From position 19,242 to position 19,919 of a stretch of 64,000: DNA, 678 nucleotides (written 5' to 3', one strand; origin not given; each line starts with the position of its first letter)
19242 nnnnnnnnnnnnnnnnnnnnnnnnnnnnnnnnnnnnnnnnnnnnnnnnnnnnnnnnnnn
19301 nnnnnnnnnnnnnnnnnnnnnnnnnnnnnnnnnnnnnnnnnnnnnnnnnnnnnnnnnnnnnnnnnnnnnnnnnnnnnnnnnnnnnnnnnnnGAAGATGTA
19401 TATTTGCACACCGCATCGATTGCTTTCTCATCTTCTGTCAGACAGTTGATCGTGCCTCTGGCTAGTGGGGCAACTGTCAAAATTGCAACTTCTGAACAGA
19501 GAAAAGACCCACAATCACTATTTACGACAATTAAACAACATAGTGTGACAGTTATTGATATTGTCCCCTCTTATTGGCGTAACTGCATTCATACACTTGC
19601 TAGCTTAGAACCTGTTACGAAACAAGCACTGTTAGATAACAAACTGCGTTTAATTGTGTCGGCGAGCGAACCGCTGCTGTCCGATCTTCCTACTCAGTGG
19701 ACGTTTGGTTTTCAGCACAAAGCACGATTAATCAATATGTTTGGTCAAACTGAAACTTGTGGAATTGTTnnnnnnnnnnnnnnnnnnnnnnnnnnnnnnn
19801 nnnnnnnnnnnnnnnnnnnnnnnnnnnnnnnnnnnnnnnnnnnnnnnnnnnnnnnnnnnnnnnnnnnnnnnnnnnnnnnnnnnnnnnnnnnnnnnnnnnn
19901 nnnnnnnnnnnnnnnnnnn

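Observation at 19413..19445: In-line A domain lacks the conserved Asp235 (A4 motif FDxS reads F-S-S-S)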

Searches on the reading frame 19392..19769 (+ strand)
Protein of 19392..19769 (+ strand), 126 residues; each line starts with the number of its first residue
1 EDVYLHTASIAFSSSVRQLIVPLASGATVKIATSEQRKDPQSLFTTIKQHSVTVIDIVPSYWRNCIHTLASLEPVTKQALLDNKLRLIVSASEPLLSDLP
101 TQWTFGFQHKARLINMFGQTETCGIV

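Call 32: find_related_loci(query=A1, collection=genome_contigs, flank=10000)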
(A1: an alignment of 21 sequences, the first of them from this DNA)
Query A1 (126 aa) in genome_contigs; peptide patterns used: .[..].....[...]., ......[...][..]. (x = any residue, [..] = any of these).
413 stretches matched a pattern; 293 encode a relative of the query (tblastn E <= 1e-3); the best 80 are kept; 80 distinct loci.
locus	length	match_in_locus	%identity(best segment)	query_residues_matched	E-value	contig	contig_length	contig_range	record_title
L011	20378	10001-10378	98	1-126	8e-81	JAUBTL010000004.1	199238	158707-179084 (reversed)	Microcoleus sp. D2_18a_B4 NODE_6_length_199238_cov_82.857598, whole genome shotgun sequence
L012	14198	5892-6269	87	1-126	4e-75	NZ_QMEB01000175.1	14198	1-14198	Brasilonema bromeliae SPC951 NODE_2387_length_14198_cov_5.407481, whole genome shotgun sequence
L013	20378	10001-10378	88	1-126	2e-74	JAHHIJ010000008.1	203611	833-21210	MAG: Tolypothrix brevis GSE-NOS-MK-07-07A scaffold_41_c2, whole genome shotgun sequence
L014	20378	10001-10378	86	1-126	2e-74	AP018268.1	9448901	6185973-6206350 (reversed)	Scytonema sp. NIES-4073 DNA, nearly complete genome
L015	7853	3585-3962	87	1-126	6e-73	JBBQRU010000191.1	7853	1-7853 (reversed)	MAG: Cyanophyceae cyanobacterium isolate Co_metawrap_1709 Cmw_1709_k141_10623141_length_7853_cov_14.9927, whole genome s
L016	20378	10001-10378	84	1-126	8e-72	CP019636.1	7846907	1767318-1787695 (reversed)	Nostocales cyanobacterium HT-58-2, complete sequence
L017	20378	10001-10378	83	1-126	2e-70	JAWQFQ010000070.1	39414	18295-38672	MAG: Scytonema sp. PMC 1070.18 PMC1070_198_length_39414_cov_72.710130, whole genome shotgun sequence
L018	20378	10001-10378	83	1-126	1e-70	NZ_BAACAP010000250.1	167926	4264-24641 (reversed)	Scytonema sp. NUACC26 sequence250, whole genome shotgun sequence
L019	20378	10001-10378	81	1-126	7e-69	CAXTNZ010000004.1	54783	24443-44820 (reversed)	MAG TPA_asm: uncultured bacterium isolate public_SRR14722176_metawrap_bin.1 genome assembly, contig: public_SRR14722176_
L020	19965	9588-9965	79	1-126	1e-67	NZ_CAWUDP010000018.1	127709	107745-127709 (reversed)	Scytonema sp. PCC 10023 isolate Scytonema sp. PCC 10023 NODE_19_length_127709_cov_103.048976, whole genome shotgun seque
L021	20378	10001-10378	79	1-126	1e-67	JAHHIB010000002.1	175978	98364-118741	MAG: Scytonema hyalinum WJT4-NPBG1 scaffold_57_c1, whole genome shotgun sequence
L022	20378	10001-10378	78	1-126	7e-67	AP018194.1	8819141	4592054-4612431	Scytonema sp. HK-05 DNA, nearly complete genome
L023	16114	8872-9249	78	1-126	7e-65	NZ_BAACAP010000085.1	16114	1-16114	Scytonema sp. NUACC26 sequence085, whole genome shotgun sequence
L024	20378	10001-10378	81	1-126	1e-64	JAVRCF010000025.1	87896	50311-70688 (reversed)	MAG: Aulosira sp. DedQUE10 contig_25, whole genome shotgun sequence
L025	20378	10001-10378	79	1-126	2e-63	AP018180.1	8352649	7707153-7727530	Nostoc carneum NIES-2107 DNA, nearly complete genome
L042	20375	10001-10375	67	2-126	3e-55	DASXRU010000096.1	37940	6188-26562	MAG TPA_asm: Pyrinomonadaceae bacterium isolate SMAG_U4648 k141_1414358, whole genome shotgun sequence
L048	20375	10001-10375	68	2-126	3e-54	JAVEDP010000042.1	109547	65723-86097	MAG: Pyrinomonadaceae bacterium isolate BP_18 scaffold_1643675, whole genome shotgun sequence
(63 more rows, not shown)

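Call 37: search_protein_families(library=pfam, proteins=[L011:24-1223:+, L011:1254-7865:+, L011:14899-15639:+, L011:16108-16998:-, L011:17266-18024:+, L011:18454-19212:+, L025:3435-6962:+, L025:8057-16840:+, L025:17037-17786:+], max_evalue=0.00001)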
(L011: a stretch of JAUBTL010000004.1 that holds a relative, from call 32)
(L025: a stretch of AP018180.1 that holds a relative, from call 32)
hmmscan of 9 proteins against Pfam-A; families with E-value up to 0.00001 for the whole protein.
L011:24-1223:+ (399 aa): 3 families
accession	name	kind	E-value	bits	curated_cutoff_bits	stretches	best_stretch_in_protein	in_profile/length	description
PF00501.34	AMP-binding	-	2.2e-15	56.8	29.9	1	16-116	284-384/384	AMP-binding enzyme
PF13193.12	AMP-binding_C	-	8.1e-13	49.5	24.5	1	172-267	1-76/76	AMP-binding enzyme C-terminal domain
PF00550.31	PP-binding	-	7e-12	45.9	20.8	1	297-360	2-67/67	Phosphopantetheine attachment site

L011:1254-7865:+ (2203 aa): 20 families
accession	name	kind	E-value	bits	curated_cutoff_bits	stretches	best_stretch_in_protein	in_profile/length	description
PF00109.32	ketoacyl-synt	-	6.5e-72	242.6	20.8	1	6-260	2-252/252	Beta-ketoacyl synthase, N-terminal domain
PF08659.16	KR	-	1.1e-70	237.7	22.6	1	1827-2005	1-180/180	KR domain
PF00698.26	Acyl_transf_1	-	3e-58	198.2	32.7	1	534-854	2-317/319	Acyl transferase domain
PF02801.28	Ketoacyl-synt_C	-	2.6e-43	147.3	20.8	1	268-386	1-118/119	Beta-ketoacyl synthase, C-terminal domain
PF14765.12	PS-DH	-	6.2e-33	114.1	23.7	1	1044-1197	5-163/166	Polyketide synthase dehydratase N-terminal domain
PF21089.3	PKS_DH_N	-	2.3e-28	98.6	27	1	907-1009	1-102/103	Polyketide synthase dehydratase domain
PF22621.2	CurL-like_PKS_C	-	7.9e-26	90.3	27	1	452-515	1-64/64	CurL-like, PKS C-terminal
PF08242.18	Methyltransf_12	-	1.7e-22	80.4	30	1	1422-1522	1-98/98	Methyltransferase domain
PF16197.11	KAsynt_C_assoc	-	1.1e-19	71.3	33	1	389-501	1-108/111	Ketoacyl-synthetase C-terminal extension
PF22336.2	RhiE-like_linker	-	4.3e-15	55.9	27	1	455-517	1-62/67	RhiE-like, KS-MAT linker domain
PF13489.12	Methyltransf_23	-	8.5e-14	52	27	1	1404-1576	7-162/164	Methyltransferase domain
PF00550.31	PP-binding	-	8.9e-13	48.7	20.8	1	2112-2174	3-65/67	Phosphopantetheine attachment site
PF08241.18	Methyltransf_11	-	2.8e-12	47.5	21.2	1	1422-1524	1-95/95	Methyltransferase domain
PF18558.8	HTH_51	-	4.8e-12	45.9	50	1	1252-1322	17-85/88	Methyltransferase, Helix-turn-helix domain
PF13649.12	Methyltransf_25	-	7.9e-12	46.1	27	1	1421-1520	1-97/97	Methyltransferase domain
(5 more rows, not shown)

L011:14899-15639:+ (246 aa): 5 families
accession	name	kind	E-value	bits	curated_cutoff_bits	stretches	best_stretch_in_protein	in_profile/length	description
PF13489.12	Methyltransf_23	-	7.8e-12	45.7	27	1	57-226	12-161/164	Methyltransferase domain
PF08241.18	Methyltransf_11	-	3.3e-11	44.1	21.2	1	71-163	1-95/95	Methyltransferase domain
PF13649.12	Methyltransf_25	-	3.6e-10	40.8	27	1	70-159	1-97/97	Methyltransferase domain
PF13847.12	Methyltransf_31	-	1e-09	38.6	27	1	66-220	3-142/145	Methyltransferase domain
PF08242.18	Methyltransf_12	-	1.1e-07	32.9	30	1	71-161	1-98/98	Methyltransferase domain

L011:16108-16998:- (296 aa): 0 families

L011:17266-18024:+ (252 aa): 1 family
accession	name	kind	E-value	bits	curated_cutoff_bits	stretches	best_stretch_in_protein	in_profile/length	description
PF05023.20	Phytochelatin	-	8e-64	215.2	24.9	1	45-247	2-210/210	Phytochelatin synthase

L011:18454-19212:+ (252 aa): 1 family
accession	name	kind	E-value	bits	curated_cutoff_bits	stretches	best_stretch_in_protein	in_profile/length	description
PF00589.27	Phage_integrase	-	3e-26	92.7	27.1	1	30-198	2-169/172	Phage integrase family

L025:3435-6962:+ (1175 aa): 5 families
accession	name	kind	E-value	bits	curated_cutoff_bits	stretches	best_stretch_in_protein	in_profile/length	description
PF00668.25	Condensation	-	7.5e-122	407.7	30.6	1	707-1143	4-450/456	Condensation domain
PF00501.34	AMP-binding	-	2.5e-66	224.5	29.9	1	46-439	7-384/384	AMP-binding enzyme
PF00550.31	PP-binding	-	1.9e-13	50.9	20.8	1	620-684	2-66/67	Phosphopantetheine attachment site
PF23024.1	AMP-dom_DIP2-like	-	9.7e-11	42.1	27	1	483-596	2-109/110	Disco-interacting protein 2-like, AMP domain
PF23297.2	ACP_SdgA_C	-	3.6e-10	40.3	27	1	614-693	8-87/95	Highly reducing polyketide synthase sdgA, C-terminal ACP domain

L025:8057-16840:+ (2927 aa): 5 families
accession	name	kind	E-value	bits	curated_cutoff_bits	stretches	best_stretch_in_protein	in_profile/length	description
PF00668.25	Condensation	-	5.2e-302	1001.6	30.6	3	1078-1522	3-454/456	Condensation domain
PF00501.34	AMP-binding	-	3e-186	619.2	29.9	2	1543-1886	1-384/384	AMP-binding enzyme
PF02668.22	TauD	-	2.8e-45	155.7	27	1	2631-2918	13-266/267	Taurine catabolism dioxygenase TauD, TfdA family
PF00550.31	PP-binding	-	4e-37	126.7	20.8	2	993-1056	2-67/67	Phosphopantetheine attachment site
PF13193.12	AMP-binding_C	-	1.3e-30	106.6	24.5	2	1945-2017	1-76/76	AMP-binding enzyme C-terminal domain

L025:17037-17786:+ (249 aa): 5 families
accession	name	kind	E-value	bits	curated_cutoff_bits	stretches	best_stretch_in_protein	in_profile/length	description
PF13649.12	Methyltransf_25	-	1.2e-17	64.8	27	1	46-133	1-93/97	Methyltransferase domain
PF08241.18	Methyltransf_11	-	1.5e-13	51.6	21.2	1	48-140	2-94/95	Methyltransferase domain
PF13847.12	Methyltransf_31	-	8.4e-13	48.7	27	1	42-158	3-127/145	Methyltransferase domain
PF08242.18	Methyltransf_12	-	2.4e-11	44.7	30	1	48-137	2-96/98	Methyltransferase domain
PF13489.12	Methyltransf_23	-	2.8e-08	34.1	27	1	39-222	19-160/164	Methyltransferase domain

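Call 38: search_protein_families(library=pfam, proteins=[L014:300-1313:+, L014:1789-2937:-, L014:3919-5148:+, L014:5305-5808:+, L014:7943-12133:+, L014:12279-13907:-, L014:14007-14906:-, L014:15578-16633:+, L014:16798-17985:+, L014:18083-20296:+], max_evalue=0.00001)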
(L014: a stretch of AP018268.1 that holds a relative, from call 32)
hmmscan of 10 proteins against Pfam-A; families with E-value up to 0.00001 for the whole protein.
L014:300-1313:+ (337 aa): 1 family
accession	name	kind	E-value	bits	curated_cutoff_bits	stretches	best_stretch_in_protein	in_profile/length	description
PF00535.33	Glycos_transf_2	-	6.4e-31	108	23.3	1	25-185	1-164/168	Glycosyl transferase family 2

L014:1789-2937:- (382 aa): 3 families
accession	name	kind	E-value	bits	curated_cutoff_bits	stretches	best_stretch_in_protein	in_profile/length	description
PF01436.27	NHL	-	1.8e-23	81.7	20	0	199-226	1-27/28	NHL repeat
PF17170.10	DUF5128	-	5.9e-13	49.1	22.9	1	68-138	53-126/321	6-bladed beta-propeller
PF08450.18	SGL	-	1.8e-08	34.7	26.3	0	115-189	146-220/246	SMP-30/Gluconolactonase/LRE-like region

L014:3919-5148:+ (409 aa): 4 families
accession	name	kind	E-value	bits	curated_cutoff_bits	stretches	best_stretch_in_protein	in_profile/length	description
PF07690.21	MFS_1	-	9.5e-61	206.1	33.4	2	18-286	1-279/347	Major Facilitator Superfamily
PF12832.13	MFS_1_like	-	9.8e-17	61.5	25.2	1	23-340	9-343/373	MFS_1 like family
PF00083.30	Sugar_tr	-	1.7e-10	40.8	22.3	1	45-177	43-181/452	Sugar (and other) transporter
PF13347.12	MFS_2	-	5.9e-09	35.4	27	1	14-159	225-379/427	MFS/sugar transport protein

L014:5305-5808:+ (167 aa): 1 family
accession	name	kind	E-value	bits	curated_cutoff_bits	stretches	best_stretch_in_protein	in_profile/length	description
PF01967.27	MoaC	-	3.9e-57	192.5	27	1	23-158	1-136/136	MoaC family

L014:7943-12133:+ (1396 aa): 5 families
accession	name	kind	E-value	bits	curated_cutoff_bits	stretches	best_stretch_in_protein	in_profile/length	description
PF00668.25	Condensation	-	3e-119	399.1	30.6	1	45-489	5-456/456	Condensation domain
PF00501.34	AMP-binding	-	5.3e-93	312.3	29.9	1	509-869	1-384/384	AMP-binding enzyme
PF00975.26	Thioesterase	-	4.8e-33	115.7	26.4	1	1136-1377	2-219/226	Thioesterase domain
PF13193.12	AMP-binding_C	-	1.1e-15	58.7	24.5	1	928-1003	1-76/76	AMP-binding enzyme C-terminal domain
PF00550.31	PP-binding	-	1.5e-14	54.4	20.8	1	1032-1096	1-67/67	Phosphopantetheine attachment site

L014:12279-13907:- (542 aa): 2 families
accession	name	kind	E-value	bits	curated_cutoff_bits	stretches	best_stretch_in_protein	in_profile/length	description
PF01256.23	Carb_kinase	-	6e-64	216.3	27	1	275-529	1-240/242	NAD(P)H-hydrate dehydratase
PF03853.21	YjeF_N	-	2.4e-39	135.4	24.9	1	34-212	3-169/169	YjeF-related protein N-terminus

L014:14007-14906:- (299 aa): 0 families

L014:15578-16633:+ (351 aa): 5 families
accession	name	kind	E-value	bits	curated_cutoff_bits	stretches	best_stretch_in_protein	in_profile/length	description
PF03054.22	tRNA_Me_trans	-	1.5e-70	237.4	20.6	1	2-196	1-201/202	tRNA methyl transferase HUP domain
PF20259.3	tRNA_Me_trans_M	-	3.3e-24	84.7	27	1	203-265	2-66/66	tRNA methyl transferase PRC-barrel domain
PF20258.4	tRNA_Me_trans_C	-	1.7e-22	80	20.6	1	273-347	3-77/77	Aminomethyltransferase beta-barrel domain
PF02540.23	NAD_synthase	-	6e-09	35.8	21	1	2-72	19-87/242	NAD synthase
PF06508.19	QueC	-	1e-07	32.1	22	1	3-67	1-61/210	Queuosine biosynthesis protein QueC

L014:16798-17985:+ (395 aa): 2 families
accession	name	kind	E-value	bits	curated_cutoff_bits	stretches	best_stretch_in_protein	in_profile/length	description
PF01747.23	ATP-sulfurylase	-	9.9e-98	326.2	24.3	1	174-384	2-211/212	ATP-sulfurylase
PF14306.12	PUA_2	-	2.1e-56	190.4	27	1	8-166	1-159/159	PUA-like domain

L014:18083-20296:+ (737 aa): 2 families
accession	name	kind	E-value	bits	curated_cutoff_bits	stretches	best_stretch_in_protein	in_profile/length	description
PF00656.27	Peptidase_C14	-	1.5e-21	77.6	21.4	1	41-290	1-223/233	Caspase domain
PF14326.11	DUF4384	-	8.3e-10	39.1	27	1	572-665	2-81/81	Domain of unknown function (DUF4384)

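Call 51: search_protein_families(library=pfam, proteins=[L048:311-1759:+, L048:1764-3074:+, L048:3358-4923:+, L048:4920-6137:+, L048:6145-7335:+, L048:7528-8376:+, L048:8388-9299:+, L048:9341-12994:+, L048:13025-16456:+], max_evalue=0.00001)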
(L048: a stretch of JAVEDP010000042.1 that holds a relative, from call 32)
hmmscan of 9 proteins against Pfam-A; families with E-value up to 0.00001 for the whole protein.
L048:311-1759:+ (482 aa): 2 families
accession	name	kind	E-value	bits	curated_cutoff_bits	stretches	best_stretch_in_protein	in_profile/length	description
PF02397.22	Bac_transf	-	1.3e-67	227.3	27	1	288-476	1-178/179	Bacterial sugar transferase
PF13727.12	CoA_binding_3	-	1.5e-17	64.6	25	1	74-248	2-171/175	CoA-binding domain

L048:1764-3074:+ (436 aa): 2 families
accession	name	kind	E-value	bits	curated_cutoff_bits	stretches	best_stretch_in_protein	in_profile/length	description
PF13440.11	Polysacc_synt_3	-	2.4e-13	50.4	23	1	41-318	16-289/293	Polysaccharide biosynthesis protein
PF03023.19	MurJ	-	4.7e-07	29.2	27.4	1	72-406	56-406/451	Lipid II flippase MurJ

L048:3358-4923:+ (521 aa): 1 family
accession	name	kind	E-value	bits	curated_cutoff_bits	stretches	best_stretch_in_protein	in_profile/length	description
PF04932.20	Wzy_C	-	5.9e-11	42.8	31.7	1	295-447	6-149/149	O-Antigen ligase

L048:4920-6137:+ (405 aa): 5 families
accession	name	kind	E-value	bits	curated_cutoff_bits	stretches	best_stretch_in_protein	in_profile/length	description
PF00534.26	Glycos_transf_1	-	1e-39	136.2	26.4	1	194-363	5-171/172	Glycosyl transferases group 1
PF13692.12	Glyco_trans_1_4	-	2.1e-33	116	27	1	205-349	2-141/142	Glycosyl transferases group 1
PF13579.12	Glyco_trans_4_4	-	2.3e-12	48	29.7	1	13-141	1-119/158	Glycosyl transferase 4-like domain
PF20706.3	GT4-conflict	-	3.9e-12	46.3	26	1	210-333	203-335/385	Family 4 Glycosyltransferase in conflict systems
PF13439.12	Glyco_transf_4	-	3.9e-10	40.4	28.5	1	12-179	1-165/170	Glycosyltransferase Family 4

L048:6145-7335:+ (396 aa): 3 families
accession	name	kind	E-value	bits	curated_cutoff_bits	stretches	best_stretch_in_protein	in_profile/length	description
PF00534.26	Glycos_transf_1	-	1.4e-22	80.4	26.4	1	197-331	12-158/172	Glycosyl transferases group 1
PF13692.12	Glyco_trans_1_4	-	1.5e-19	71.1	27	1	203-326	4-137/142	Glycosyl transferases group 1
PF13439.12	Glyco_transf_4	-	2.3e-12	47.7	28.5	1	16-192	1-170/170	Glycosyltransferase Family 4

L048:7528-8376:+ (282 aa): 2 families
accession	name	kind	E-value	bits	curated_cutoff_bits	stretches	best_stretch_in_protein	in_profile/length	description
PF14378.12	PAP2_3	-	1.2e-08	35.5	27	1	85-215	59-185/190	PAP2 superfamily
PF01569.27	PAP2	-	2.4e-07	31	27.2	1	85-216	6-116/130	PAP2 superfamily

L048:8388-9299:+ (303 aa): 6 families
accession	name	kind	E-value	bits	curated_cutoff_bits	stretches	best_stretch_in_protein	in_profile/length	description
PF01436.27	NHL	-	2.5e-14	52.9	20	0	185-204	3-22/28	NHL repeat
PF20067.5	SSL_N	-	3.2e-13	49.7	18.9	0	81-117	3-40/46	Strictosidine synthase-like, N-terminal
PF08450.18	SGL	-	7.9e-10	39.2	26.3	0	50-200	39-200/246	SMP-30/Gluconolactonase/LRE-like region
PF13449.12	Phytase-like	-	1.4e-07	32.2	27.6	0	142-173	69-100/284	Esterase-like activity of phytase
PF06739.17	SBBP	-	7.5e-07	29.4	20.5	0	183-200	12-29/38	Beta-propeller repeat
PF06977.17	SdiA-regulated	-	6.5e-06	25.9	21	0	158-209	190-247/249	SdiA-regulated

L048:9341-12994:+ (1217 aa): 4 families
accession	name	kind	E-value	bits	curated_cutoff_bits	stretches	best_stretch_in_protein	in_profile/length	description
PF00668.25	Condensation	-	6.1e-115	384.9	30.6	1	649-1079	5-444/456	Condensation domain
PF00501.34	AMP-binding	-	1.8e-93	313.8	29.9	1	42-402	1-384/384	AMP-binding enzyme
PF00550.31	PP-binding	-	6.9e-34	116.4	20.8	2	563-624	2-65/67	Phosphopantetheine attachment site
PF13193.12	AMP-binding_C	-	4.7e-14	53.5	24.5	1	459-533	1-76/76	AMP-binding enzyme C-terminal domain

L048:13025-16456:+ (1143 aa): 4 families
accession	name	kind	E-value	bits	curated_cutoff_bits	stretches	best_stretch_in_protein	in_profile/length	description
PF00501.34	AMP-binding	-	3.2e-87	293.3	29.9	1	497-852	1-384/384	AMP-binding enzyme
PF00668.25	Condensation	-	1.6e-85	288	30.6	2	124-478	92-456/456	Condensation domain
PF00550.31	PP-binding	-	8.6e-17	61.6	20.8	1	1017-1080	2-67/67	Phosphopantetheine attachment site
PF13193.12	AMP-binding_C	-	3.7e-11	44.2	24.5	1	911-986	1-76/76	AMP-binding enzyme C-terminal domain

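Call 52: search_protein_families(library=pfam, proteins=[L016:218-1327:+, L016:1457-2047:+, L016:2386-3729:+, L016:3733-4422:+, L016:5080-5790:+, L016:6240-6920:+, L016:12613-17769:+, L042:8263-9321:+, L042:9218-14191:+, L042:6913-8094:+], max_evalue=0.00001)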
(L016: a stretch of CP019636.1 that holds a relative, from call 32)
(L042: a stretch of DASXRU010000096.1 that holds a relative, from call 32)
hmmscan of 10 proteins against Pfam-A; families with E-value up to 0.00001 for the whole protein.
L016:218-1327:+ (369 aa): 1 family
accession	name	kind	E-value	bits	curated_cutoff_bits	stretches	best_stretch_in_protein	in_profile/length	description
PF01594.21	AI-2E_transport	-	2.2e-73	247.8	34.3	1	6-328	2-325/327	AI-2E family transporter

L016:1457-2047:+ (196 aa): 1 family
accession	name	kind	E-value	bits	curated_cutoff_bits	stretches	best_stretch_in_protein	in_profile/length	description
PF01292.26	Ni_hydr_CYTB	-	7.6e-25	88.2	30.1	1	24-174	7-162/179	Prokaryotic cytochrome b561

L016:2386-3729:+ (447 aa): 2 families
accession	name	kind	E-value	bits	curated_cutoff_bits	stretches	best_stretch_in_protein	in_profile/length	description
PF13520.12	AA_permease_2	-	2.8e-56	191.7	27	1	16-405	1-399/427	Amino acid permease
PF00324.27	AA_permease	-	8.7e-29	100.9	24.6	1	24-417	5-424/470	Amino acid permease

L016:3733-4422:+ (229 aa): 6 families
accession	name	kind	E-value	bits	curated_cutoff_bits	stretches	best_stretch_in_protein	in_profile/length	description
PF13847.12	Methyltransf_31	-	1.1e-11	45.1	27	1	90-202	3-123/145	Methyltransferase domain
PF13649.12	Methyltransf_25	-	1.4e-09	38.9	27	1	96-163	3-68/97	Methyltransferase domain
PF08123.19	DOT1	-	4.6e-09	36.6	23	1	68-189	20-157/205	Histone methylation protein DOT1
PF06325.19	PrmA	-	2.6e-08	34.1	22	1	88-185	159-255/296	Ribosomal protein L11 methyltransferase (PrmA)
PF12847.13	Methyltransf_18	-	3.2e-08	34.2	27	1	80-151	3-75/151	Methyltransferase domain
PF08241.18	Methyltransf_11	-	8.6e-07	30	21.2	1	96-160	2-61/95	Methyltransferase domain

L016:5080-5790:+ (236 aa): 0 families

L016:6240-6920:+ (226 aa): 0 families

L016:12613-17769:+ (1718 aa): 9 families
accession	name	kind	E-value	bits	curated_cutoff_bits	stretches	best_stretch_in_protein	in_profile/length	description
PF00501.34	AMP-binding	-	1.8e-56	192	29.9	1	241-614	7-384/384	AMP-binding enzyme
PF08659.16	KR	-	1.2e-37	130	22.6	1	1021-1214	1-178/180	KR domain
PF00975.26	Thioesterase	-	7.5e-33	115.1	26.4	1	1456-1691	1-214/226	Thioesterase domain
PF21394.3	Beta-ketacyl_N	-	1.3e-22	80.7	26.9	1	818-972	17-160/170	Beta-ketoacyl synthase-like, N-terminal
PF00550.31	PP-binding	-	1e-12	48.6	20.8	1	1354-1416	1-65/67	Phosphopantetheine attachment site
PF00106.31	adh_short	-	4.9e-10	39.6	26.6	1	1079-1195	41-160/195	short chain dehydrogenase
PF13561.12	adh_short_C2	-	1e-09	38.8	27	1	1083-1197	41-156/236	Enoyl-(Acyl carrier protein) reductase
PF13193.12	AMP-binding_C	-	2.8e-08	35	24.5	0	46-117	2-75/76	AMP-binding enzyme C-terminal domain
PF23024.1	AMP-dom_DIP2-like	-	3.3e-07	30.8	27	0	651-763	2-107/110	Disco-interacting protein 2-like, AMP domain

L042:8263-9321:+ (352 aa): 1 family
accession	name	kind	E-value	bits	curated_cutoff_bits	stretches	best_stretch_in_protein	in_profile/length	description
PF02668.22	TauD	-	5.1e-44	151.6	27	1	44-334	11-264/267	Taurine catabolism dioxygenase TauD, TfdA family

L042:9218-14191:+ (1657 aa): 4 families
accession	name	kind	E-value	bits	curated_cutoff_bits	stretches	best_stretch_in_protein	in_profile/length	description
PF00501.34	AMP-binding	-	6.8e-175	581.9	29.9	2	83-443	1-384/384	AMP-binding enzyme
PF00550.31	PP-binding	-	5.4e-31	107.1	20.8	2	898-956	3-64/67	Phosphopantetheine attachment site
PF13193.12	AMP-binding_C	-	4e-25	89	24.5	1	1432-1507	1-76/76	AMP-binding enzyme C-terminal domain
PF05050.19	Methyltransf_21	-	7.6e-18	65.7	22.7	1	594-784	1-172/173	Methyltransferase FkbM domain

L042:6913-8094:+ (393 aa): 3 families
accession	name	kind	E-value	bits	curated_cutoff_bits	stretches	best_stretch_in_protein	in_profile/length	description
PF00534.26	Glycos_transf_1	-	3.5e-23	82.4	26.4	1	199-342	14-169/172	Glycosyl transferases group 1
PF13692.12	Glyco_trans_1_4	-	1.7e-18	67.7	27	1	204-327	5-138/142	Glycosyl transferases group 1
PF13439.12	Glyco_transf_4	-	6.5e-13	49.5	28.5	1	16-192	1-170/170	Glycosyltransferase Family 4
